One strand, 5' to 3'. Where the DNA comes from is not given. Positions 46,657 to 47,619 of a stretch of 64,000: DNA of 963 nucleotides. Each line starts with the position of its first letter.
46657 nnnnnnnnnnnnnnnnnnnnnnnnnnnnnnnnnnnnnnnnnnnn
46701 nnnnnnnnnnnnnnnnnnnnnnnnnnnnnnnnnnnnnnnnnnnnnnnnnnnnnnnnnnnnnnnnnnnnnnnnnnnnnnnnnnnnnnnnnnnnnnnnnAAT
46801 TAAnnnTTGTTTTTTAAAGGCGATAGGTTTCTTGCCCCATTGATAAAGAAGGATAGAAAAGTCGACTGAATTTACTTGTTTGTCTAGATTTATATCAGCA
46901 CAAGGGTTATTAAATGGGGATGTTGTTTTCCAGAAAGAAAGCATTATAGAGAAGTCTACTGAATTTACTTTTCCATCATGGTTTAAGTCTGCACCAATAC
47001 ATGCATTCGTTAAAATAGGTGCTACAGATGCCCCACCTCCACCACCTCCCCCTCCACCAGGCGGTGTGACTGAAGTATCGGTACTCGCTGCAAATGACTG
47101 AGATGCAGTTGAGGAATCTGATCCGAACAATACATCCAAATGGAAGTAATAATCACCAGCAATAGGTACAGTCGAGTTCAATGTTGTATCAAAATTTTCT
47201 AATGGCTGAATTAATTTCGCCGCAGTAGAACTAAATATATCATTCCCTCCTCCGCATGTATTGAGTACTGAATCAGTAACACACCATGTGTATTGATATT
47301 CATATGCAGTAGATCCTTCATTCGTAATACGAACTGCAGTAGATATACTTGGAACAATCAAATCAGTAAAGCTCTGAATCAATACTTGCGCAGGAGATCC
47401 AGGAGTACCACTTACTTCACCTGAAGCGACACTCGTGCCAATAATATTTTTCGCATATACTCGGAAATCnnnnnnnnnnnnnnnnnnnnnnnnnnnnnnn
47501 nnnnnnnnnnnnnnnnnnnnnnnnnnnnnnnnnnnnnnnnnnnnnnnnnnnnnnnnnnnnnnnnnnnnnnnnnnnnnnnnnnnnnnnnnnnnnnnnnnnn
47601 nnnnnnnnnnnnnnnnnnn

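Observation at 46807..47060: C-terminal dockerin preceded by a Gly9 hinge on the giant protein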

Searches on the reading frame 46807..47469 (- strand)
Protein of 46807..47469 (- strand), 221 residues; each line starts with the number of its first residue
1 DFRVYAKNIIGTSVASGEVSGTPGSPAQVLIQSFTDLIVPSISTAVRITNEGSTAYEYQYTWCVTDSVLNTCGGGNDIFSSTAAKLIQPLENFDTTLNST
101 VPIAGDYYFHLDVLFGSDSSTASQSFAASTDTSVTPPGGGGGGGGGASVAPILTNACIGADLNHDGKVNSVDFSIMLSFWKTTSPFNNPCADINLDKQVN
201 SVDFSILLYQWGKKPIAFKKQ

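Call 21: find_homologous_proteins(query=window:46807-47469:-, max_evalue=0.001)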
Query window:46807-47469:- (221 aa): 200 proteins with E <= 0.001 among 804 candidates; the best 120 are listed.
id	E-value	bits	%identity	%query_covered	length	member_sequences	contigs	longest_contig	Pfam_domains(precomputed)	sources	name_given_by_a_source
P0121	3.0e-102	359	72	99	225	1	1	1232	PF00404.25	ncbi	-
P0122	7.6e-97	341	71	100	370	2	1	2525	PF25059.2,PF00404.25,PF00041.28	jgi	jgi:hypothetical protein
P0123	1.0e-93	331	72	100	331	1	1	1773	PF25059.2,PF00404.25,PF00041.28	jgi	jgi:hypothetical protein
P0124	1.2e-92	328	77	87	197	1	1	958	PF00404.25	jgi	jgi:hypothetical protein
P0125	1.3e-92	328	63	100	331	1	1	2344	PF25059.2,PF00404.25,PF00041.28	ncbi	-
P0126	3.9e-92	326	67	100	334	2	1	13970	PF25059.2,PF00404.25,PF00041.28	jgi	jgi:hypothetical protein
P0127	8.6e-92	325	69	100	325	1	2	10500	PF25059.2,PF00041.28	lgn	-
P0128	2.7e-91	323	65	100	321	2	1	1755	PF25059.2,PF00404.25,PF00041.28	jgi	jgi:hypothetical protein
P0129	3.1e-91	323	68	99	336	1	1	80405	PF00404.25,PF00041.28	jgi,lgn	jgi:hypothetical protein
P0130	1.4e-90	321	64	100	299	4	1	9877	PF25059.2,PF00404.25,PF00041.28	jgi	jgi:hypothetical protein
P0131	4.4e-90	319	69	99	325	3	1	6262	PF25059.2,PF00404.25,PF00041.28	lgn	-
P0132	5.9e-90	319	68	98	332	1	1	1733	PF00404.25,PF00041.28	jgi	-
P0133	1.0e-89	318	73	87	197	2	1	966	PF00404.25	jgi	jgi:hypothetical protein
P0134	2.0e-89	317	68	99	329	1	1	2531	PF25059.2,PF00404.25,PF00041.28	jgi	-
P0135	8.7e-88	312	62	100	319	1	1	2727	PF25059.2,PF00404.25,PF00041.28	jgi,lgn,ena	-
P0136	3.6e-87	310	57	100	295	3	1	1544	PF00404.25,PF00041.28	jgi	jgi:hypothetical protein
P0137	1.8e-86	307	65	99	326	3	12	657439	PF00404.25,PF00041.28,PF16656.12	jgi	jgi:hypothetical protein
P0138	2.7e-86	307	66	99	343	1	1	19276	PF25059.2,PF00404.25,PF00041.28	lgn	-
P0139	1.1e-83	298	64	99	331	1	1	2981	PF25059.2,PF00404.25,PF00041.28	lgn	-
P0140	1.9e-82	294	64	95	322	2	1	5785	PF25059.2,PF00404.25,PF00041.28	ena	-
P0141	2.9e-81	290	66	97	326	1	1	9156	PF25059.2,PF00404.25,PF00041.28,PF16656.12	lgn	-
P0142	2.9e-81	290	63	100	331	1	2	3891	PF25059.2,PF00404.25,PF00041.28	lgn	-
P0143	1.4e-80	288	63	99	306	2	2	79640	PF25059.2,PF00404.25,PF00041.28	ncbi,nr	ncbi:MAG: fibronectin type III domain-containing protein [Candidatus Pacebacteria bacterium]|nr:fibr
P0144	2.3e-80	287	63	100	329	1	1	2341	PF25059.2,PF00404.25,PF00041.28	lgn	-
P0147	2.2e-78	281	63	100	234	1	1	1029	PF00404.25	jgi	jgi:hypothetical protein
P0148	2.2e-78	281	64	99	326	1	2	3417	PF25059.2,PF00404.25,PF00041.28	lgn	-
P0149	8.3e-78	279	60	99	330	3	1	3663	PF25059.2,PF00404.25,PF00041.28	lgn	-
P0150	2.0e-77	278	62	96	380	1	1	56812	PF25059.2,PF00404.25,PF00041.28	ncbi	-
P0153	1.1e-76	275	63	97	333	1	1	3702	PF25059.2,PF00404.25,PF00041.28,PF16656.12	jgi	jgi:hypothetical protein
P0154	2.0e-76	275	65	95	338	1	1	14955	PF25059.2,PF00404.25,PF00041.28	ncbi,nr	ncbi:MAG: fibronectin type III domain-containing protein [Patescibacteria group bacterium]|nr:fibron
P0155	2.2e-76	274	62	99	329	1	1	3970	PF25059.2,PF00404.25,PF00041.28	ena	-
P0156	2.3e-76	274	59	99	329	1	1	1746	PF25059.2,PF00404.25,PF00041.28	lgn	-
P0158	3.5e-76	274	59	100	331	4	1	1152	PF25059.2,PF00404.25,PF00041.28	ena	-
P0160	1.6e-75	272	59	100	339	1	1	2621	PF25059.2,PF00404.25,PF00041.28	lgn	-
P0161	1.9e-75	271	60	100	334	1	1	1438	PF25059.2,PF00404.25,PF00041.28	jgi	jgi:hypothetical protein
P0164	5.1e-75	270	59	99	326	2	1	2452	PF25059.2,PF00404.25,PF00041.28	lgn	-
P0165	9.3e-75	269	55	100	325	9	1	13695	PF25059.2,PF00404.25,PF00041.28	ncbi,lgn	-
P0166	1.0e-74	269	58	99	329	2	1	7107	PF25059.2,PF00404.25,PF00041.28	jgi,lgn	-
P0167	1.1e-74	269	58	100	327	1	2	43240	PF25059.2,PF00404.25,PF00041.28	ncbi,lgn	-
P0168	1.5e-74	269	59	99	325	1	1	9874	PF25059.2,PF00404.25,PF00041.28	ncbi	-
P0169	1.5e-74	268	58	99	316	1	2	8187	PF25059.2,PF00404.25,PF00041.28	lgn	-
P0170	1.6e-74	268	60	99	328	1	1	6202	PF25059.2,PF00404.25,PF00041.28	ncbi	-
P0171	3.8e-74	267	59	100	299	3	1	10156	PF25059.2,PF00404.25,PF00041.28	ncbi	-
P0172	5.4e-74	267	59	99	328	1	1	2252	PF25059.2,PF00404.25,PF00041.28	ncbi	-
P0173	7.1e-74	266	60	96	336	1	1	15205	PF25059.2,PF00404.25,PF00041.28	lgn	-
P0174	1.1e-73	266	61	95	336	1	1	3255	PF25059.2,PF00404.25,PF00041.28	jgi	-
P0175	3.0e-73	264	60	100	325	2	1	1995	PF25059.2,PF00404.25,PF00041.28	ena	-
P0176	4.1e-73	264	55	98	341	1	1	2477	PF25059.2,PF00404.25,PF00041.28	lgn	-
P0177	4.3e-73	264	55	99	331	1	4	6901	PF25059.2,PF00404.25,PF00041.28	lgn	-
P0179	7.9e-73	263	57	100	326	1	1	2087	PF25059.2,PF00404.25,PF00041.28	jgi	-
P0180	1.5e-72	262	53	100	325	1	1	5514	PF25059.2,PF00404.25,PF00041.28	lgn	-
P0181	1.8e-72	262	67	83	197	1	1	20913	PF00404.25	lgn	-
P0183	3.0e-72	261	60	100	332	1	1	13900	PF25059.2,PF00404.25,PF00041.28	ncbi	-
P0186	1.4e-71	259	57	99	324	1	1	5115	PF25059.2,PF00404.25,PF00041.28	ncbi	-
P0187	1.6e-71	259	57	97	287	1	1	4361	PF25059.2,PF00404.25,PF00041.28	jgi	jgi:hypothetical protein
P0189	2.0e-71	258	56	100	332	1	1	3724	PF25059.2,PF00404.25,PF00041.28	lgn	-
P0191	8.5e-71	256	55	100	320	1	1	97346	PF25059.2,PF00404.25,PF00041.28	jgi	jgi:hypothetical protein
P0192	1.2e-70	256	69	78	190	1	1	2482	PF00404.25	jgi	jgi:hypothetical protein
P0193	1.2e-70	256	56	99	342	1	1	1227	PF25059.2,PF00404.25,PF00041.28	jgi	jgi:Fibronectin type III domain/Dockerin type I domain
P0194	1.9e-70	255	56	99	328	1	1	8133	PF25059.2,PF00404.25,PF00041.28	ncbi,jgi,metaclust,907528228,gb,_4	metaclust:\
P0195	2.8e-70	255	58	100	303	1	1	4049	PF25059.2,PF00404.25,PF00041.28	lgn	-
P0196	4.4e-70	254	57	100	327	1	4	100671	PF25059.2,PF00404.25,PF00041.28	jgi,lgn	jgi:hypothetical protein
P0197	4.5e-70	254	55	99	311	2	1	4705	PF25059.2,PF00404.25,PF00041.28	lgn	-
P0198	8.6e-70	253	59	99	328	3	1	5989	PF25059.2,PF00404.25,PF00041.28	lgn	-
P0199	2.3e-69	252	56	99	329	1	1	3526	PF25059.2,PF00404.25,PF00041.28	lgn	-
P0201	4.4e-69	251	56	100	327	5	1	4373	PF25059.2,PF00404.25,PF00041.28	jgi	jgi:hypothetical protein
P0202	4.6e-69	251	58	100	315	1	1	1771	PF25059.2,PF00404.25,PF00041.28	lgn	-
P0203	5.3e-68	247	56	99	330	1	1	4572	PF25059.2,PF00404.25,PF00041.28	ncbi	-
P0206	9.3e-66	240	55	97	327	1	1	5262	PF25059.2,PF00404.25,PF00041.28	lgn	-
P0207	1.5e-65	239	54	99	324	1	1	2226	PF25059.2,PF00404.25,PF00041.28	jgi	-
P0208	5.0e-63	231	53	89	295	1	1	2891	PF00404.25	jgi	jgi:hypothetical protein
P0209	7.1e-63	230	54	88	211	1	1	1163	PF00404.25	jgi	jgi:hypothetical protein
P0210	1.4e-62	229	59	86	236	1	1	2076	PF00404.25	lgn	-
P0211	2.1e-62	229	55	89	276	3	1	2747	PF00404.25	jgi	jgi:hypothetical protein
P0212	8.5e-62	227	55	85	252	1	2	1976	PF00404.25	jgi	jgi:hypothetical protein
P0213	1.3e-61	226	52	97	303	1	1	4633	PF00404.25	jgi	jgi:hypothetical protein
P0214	7.5e-61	224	51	95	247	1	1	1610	PF00404.25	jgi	jgi:hypothetical protein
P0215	1.1e-60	223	57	86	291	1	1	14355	PF00404.25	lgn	-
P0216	1.5e-60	223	56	86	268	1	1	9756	PF00404.25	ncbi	-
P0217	2.0e-60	222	50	94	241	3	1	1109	PF00404.25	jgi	jgi:hypothetical protein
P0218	5.0e-60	221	57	86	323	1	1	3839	PF00404.25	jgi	jgi:uncharacterized membrane protein YgcG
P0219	1.4e-59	220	52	89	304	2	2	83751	PF00404.25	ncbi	-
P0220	3.2e-59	218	50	94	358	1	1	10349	PF00404.25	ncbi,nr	ncbi:hypothetical protein IT396_00055, partial [Candidatus Nomurabacteria bacterium]|nr:hypothetical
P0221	3.7e-59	218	55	86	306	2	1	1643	PF00404.25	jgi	jgi:uncharacterized membrane protein YgcG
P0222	3.7e-59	218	55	85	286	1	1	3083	PF00404.25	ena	-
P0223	2.1e-58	216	64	69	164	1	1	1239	PF00404.25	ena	-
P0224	2.9e-58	215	55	86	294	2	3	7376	PF00404.25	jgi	jgi:hypothetical protein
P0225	3.1e-58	215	51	93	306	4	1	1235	PF00404.25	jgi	jgi:hypothetical protein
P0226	3.2e-58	215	50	89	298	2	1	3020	PF00404.25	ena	-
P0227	3.7e-58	215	50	93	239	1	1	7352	PF00404.25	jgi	-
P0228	6.6e-58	214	51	95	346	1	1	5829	PF00404.25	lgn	-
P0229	6.8e-58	214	54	85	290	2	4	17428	PF00404.25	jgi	-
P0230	8.1e-58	214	51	92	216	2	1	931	PF00404.25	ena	-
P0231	2.6e-57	212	50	86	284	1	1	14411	PF00404.25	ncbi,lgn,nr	ncbi:MAG: dockerin type I domain-containing protein [Candidatus Kaiserbacteria bacterium]|nr:dockeri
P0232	3.0e-57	212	53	86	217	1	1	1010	PF00404.25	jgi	jgi:hypothetical protein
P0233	4.5e-57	211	54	86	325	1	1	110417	PF00404.25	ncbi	-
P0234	4.8e-57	211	51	88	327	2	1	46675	PF00404.25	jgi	jgi:uncharacterized membrane protein YgcG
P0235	6.8e-57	211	53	86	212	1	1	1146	PF00404.25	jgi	-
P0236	1.2e-56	210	60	78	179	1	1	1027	PF00404.25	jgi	jgi:hypothetical protein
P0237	2.6e-56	209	52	86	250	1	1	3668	PF00404.25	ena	-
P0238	3.9e-56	208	52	86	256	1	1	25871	PF00404.25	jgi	-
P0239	4.0e-56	208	62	71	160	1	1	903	PF00404.25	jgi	jgi:hypothetical protein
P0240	6.0e-56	208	47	95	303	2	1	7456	PF00404.25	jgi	-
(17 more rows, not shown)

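Call 22: find_encoding_contigs(protein=P0137, flank=10000, max_places=3)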
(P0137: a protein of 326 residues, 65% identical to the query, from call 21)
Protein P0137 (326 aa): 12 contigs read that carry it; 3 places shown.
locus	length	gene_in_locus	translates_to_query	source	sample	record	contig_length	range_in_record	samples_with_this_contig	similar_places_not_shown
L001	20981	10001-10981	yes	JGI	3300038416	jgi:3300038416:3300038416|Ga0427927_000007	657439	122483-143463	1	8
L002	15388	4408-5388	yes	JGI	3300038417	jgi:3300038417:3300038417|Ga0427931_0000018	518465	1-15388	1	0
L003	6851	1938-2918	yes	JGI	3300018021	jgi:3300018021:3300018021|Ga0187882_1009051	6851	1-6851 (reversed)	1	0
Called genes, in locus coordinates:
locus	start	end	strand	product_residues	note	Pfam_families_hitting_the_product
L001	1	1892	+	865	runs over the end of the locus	PF00005:ABC_tran (faint), PF02463:SMC_N (faint), PF13191:AAA_16 (faint), PF13555:AAA_29 (faint), PF20703:nSTAND1 (faint), PF20720:nSTAND3 (faint), PF13304:AAA_21 (faint), PF17760:UvrA_inter, +1 more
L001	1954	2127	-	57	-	-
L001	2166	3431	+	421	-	PF08459:UvrC_RNaseH_dom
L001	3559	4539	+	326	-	PF01820:Dala_Dala_lig_N, PF02655:ATP-grasp_3, PF02786:CPSase_L_D2 (faint), PF07478:Dala_Dala_lig_C, PF02222:ATP-grasp (weak), PF13535:ATP-grasp_4 (faint)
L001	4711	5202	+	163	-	-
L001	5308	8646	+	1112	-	PF10102:DUF2341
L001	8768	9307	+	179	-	-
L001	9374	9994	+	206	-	-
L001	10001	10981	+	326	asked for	PF00041:fn3, PF16656:Pur_ac_phosph_N (faint), PF00404:Dockerin_1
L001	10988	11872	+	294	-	PF24893:DUF7743 (faint)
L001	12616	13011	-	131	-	-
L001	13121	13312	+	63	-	-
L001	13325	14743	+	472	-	PF00479:G6PD_N, PF02781:G6PD_C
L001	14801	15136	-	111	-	-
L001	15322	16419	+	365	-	PF01926:MMR_HSR1, PF02421:FeoB_N (weak), PF06071:YchF-GTPase_C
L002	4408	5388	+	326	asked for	PF00041:fn3, PF16656:Pur_ac_phosph_N (faint), PF00404:Dockerin_1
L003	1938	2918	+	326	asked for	PF00041:fn3, PF16656:Pur_ac_phosph_N (faint), PF00404:Dockerin_1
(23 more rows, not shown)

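Call 23: find_encoding_contigs(protein=P0143, flank=10000, max_places=2)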
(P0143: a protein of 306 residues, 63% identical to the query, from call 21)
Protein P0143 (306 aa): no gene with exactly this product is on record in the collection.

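Call 32: find_related_loci(query=A2, collection=genome_contigs, flank=10000)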
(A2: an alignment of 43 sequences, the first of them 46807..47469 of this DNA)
Query A2 (221 aa) in genome_contigs; peptide patterns used: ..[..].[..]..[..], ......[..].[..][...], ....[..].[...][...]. (x = any residue, [..] = any of these).
398 stretches matched a pattern; 367 encode a relative of the query (tblastn E <= 1e-3); the best 80 are kept; 80 distinct loci.
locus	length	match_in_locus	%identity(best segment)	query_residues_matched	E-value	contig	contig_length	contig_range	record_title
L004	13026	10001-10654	75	1-218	1e-109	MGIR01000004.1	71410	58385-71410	MAG: Candidatus Wolfebacteria bacterium RIFCSPLOWO2_01_FULL_45_19 rifcsplowo2_01_scaffold_1670, whole genome shotgun seq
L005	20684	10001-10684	78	1-221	2e-106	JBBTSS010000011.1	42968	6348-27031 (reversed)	MAG: Patescibacteria group bacterium isolate H41-bin121_1 H41_bin121_1_000000000011, whole genome shotgun sequence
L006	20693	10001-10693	71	1-221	1e-101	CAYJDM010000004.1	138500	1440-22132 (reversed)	MAG TPA_asm: uncultured Candidatus Saccharibacteria bacterium isolate ERP123247_co1_51 genome assembly, contig: NODE_52_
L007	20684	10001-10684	70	1-220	4e-98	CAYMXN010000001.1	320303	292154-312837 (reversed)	MAG TPA_asm: uncultured Candidatus Saccharibacteria bacterium isolate SRP292972_co3_20 genome assembly, contig: NODE_39_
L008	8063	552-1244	71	1-221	3e-97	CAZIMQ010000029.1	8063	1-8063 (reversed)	MAG TPA_asm: uncultured Candidatus Saccharibacteria bacterium isolate SRP292972_co3_8 genome assembly, contig: NODE_3439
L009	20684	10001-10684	71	1-220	4e-96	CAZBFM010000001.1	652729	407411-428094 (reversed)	MAG TPA_asm: uncultured Candidatus Saccharibacteria bacterium isolate SRP170004_co1_40 genome assembly, contig: NODE_7_l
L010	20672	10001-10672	71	1-220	1e-95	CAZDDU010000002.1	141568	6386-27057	MAG TPA_asm: uncultured Candidatus Saccharibacteria bacterium isolate SRP286056_co1_543 genome assembly, contig: NODE_76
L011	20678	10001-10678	70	1-220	4e-95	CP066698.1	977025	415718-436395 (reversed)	MAG: Candidatus Falkowbacteria bacterium isolate NC_groundwater_1683_Pr3_B-0.1um_40_26 chromosome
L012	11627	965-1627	70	1-215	3e-94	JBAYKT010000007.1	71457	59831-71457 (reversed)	MAG: Patescibacteria group bacterium isolate SO_2016_GW1_86 scaffold00828_OW334_2016, whole genome shotgun sequence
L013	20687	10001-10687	70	1-220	3e-94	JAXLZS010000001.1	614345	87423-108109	MAG: Candidatus Paceibacterota bacterium isolate STL-PAT8 C2.49.fa-1, whole genome shotgun sequence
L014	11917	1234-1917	70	1-220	9e-94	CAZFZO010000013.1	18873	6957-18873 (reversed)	MAG TPA_asm: uncultured Candidatus Saccharibacteria bacterium isolate SRP278252_co1_151 genome assembly, contig: NODE_49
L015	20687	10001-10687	69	1-220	1e-93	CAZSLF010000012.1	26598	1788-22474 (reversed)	MAG TPA_asm: uncultured Candidatus Saccharibacteria bacterium isolate SRP286056_co1_598 genome assembly, contig: NODE_20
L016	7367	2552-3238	68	1-220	3e-93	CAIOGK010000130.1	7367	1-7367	Candidatus Falkowbacteria bacterium isolate Loclat_bin-04004 genome assembly, contig: bin-04004:130/137, whole genome sh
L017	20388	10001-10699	71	1-221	2e-92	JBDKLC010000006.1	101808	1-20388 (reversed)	MAG: Candidatus Parcubacteria bacterium isolate hopbrook_2019_sw_WHONDRS-S19S_0012_B_bin.20 scaffold_847478, whole genom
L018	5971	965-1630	68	1-220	4e-92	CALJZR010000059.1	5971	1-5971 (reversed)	MAG TPA_asm: uncultured bacterium isolate SRR3330157_bin.27_CONCOCT_v1.1_MAG genome assembly, contig: ERZ724089.8851, wh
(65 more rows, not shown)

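Call 46: predict_structure(alignment_id=A2)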
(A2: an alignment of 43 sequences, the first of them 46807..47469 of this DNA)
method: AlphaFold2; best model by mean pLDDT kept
length: 221 residues; sequences in the alignment: 43
mean_pLDDT: 80.2   pTM: 0.53
mean pLDDT of the five models: 80.2, 79.3, 78.7, 75.0, 69.6
residues with pLDDT >= 90: 119; 70-90: 48; 50-70: 9; < 50: 45
segments of 3 or more residues with pLDDT < 50: 1-24, 134-154
pLDDT, mean of each block of 10 residues (from residue 1): 32 41 62 94 95 89 93 87 94 96 96 89 94 53 41 63 93 94 87 93 95 85 57
secondary structure, 60 per line:
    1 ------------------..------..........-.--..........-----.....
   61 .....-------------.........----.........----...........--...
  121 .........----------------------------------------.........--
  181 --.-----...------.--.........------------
elements in order: E27-36 E41-50 E56-65 E79-87 E92-100 E105-115 E118-129 H170-178 H201-209

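Call 48: fold_search(model_id=the predicted structure, library=pdb)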
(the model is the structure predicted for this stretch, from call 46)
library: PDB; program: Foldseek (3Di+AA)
matches with E <= 10: 1792; with E <= 0.001: 98
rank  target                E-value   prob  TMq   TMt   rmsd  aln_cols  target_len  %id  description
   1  3isy                  5.9e-05  1.00  0.32  0.54   4.5       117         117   16  Crystal structure of an intracellular proteinase inhibitor (ipi, bsu11130) from bacillus subtilis at 2.61 A resolution (released 2009-09-15)
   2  5t98_A                1.1e-04  1.00  0.30  0.10  11.0       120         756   13  Crystal structure of BuGH2Awt (released 2017-09-13)
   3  6byg_A                1.3e-04  1.00  0.32  0.10   4.6       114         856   13  Crystal structure of the nucleophile mutant (E575A) of the GH2 exo-beta-mannanase from Xanthomonas axonopodis pv. citr (released 2018-07-18)
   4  8b7d                  1.4e-04  1.00  0.24  0.34  13.4       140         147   14  Luminal domain of TMEM106B (released 2023-07-19)
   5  6quc_A                1.9e-04  1.00  0.35  0.09   9.7       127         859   16  Truncated beta-galactosidase III from Bifidobacterium bifidum (released 2020-03-18)
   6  5t99_A                2.0e-04  1.00  0.30  0.10  11.0       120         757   13  Crystal structure of BuGH2Awt in complex with Galactoisofagomine (released 2017-09-13)
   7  5t9a_B                2.2e-04  1.00  0.31  0.09  10.9       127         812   12  Crystal structure of BuGH2Cwt (released 2017-09-13)
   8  4cu6                  2.2e-04  1.00  0.28  0.09   6.1       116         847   13  Unravelling the multiple functions of the architecturally intricate Streptococcus pneumoniae beta-galactosidase, BgaA (released 2014-08-20)
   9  9uco_A                2.4e-04  1.00  0.35  0.24   5.9       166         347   11  Cryo-EM structure of ADGRE1-beta arrestin1-scFv30 complex (released 2026-04-08)
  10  1xq4_A                2.4e-04  1.00  0.26  0.40  11.4       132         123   17  Crystal Structure of the Putative ApaA Protein from Bordetella pertussis, Northeast Structural Genomics Target BeR40 (released 2004-11-09)
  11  7nit_A                2.5e-04  1.00  0.35  0.07   9.7       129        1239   15  X-ray structure of a multidomain BbgIII from Bifidobacterium bifidum (released 2021-12-22)
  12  5t98_B                2.5e-04  1.00  0.30  0.10  11.0       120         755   13  Crystal structure of BuGH2Awt (released 2017-09-13)
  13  1f13_B                2.7e-04  1.00  0.39  0.13   4.4       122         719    9  RECOMBINANT HUMAN CELLULAR COAGULATION FACTOR XIII (released 1998-08-12)
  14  8dhl_A                2.7e-04  1.00  0.34  0.10   4.1       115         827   10  Tannerella forsythia beta-glucuronidase (L2) (released 2023-05-17)
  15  7nit_B                2.7e-04  1.00  0.35  0.07   9.7       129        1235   15  X-ray structure of a multidomain BbgIII from Bifidobacterium bifidum (released 2021-12-22)
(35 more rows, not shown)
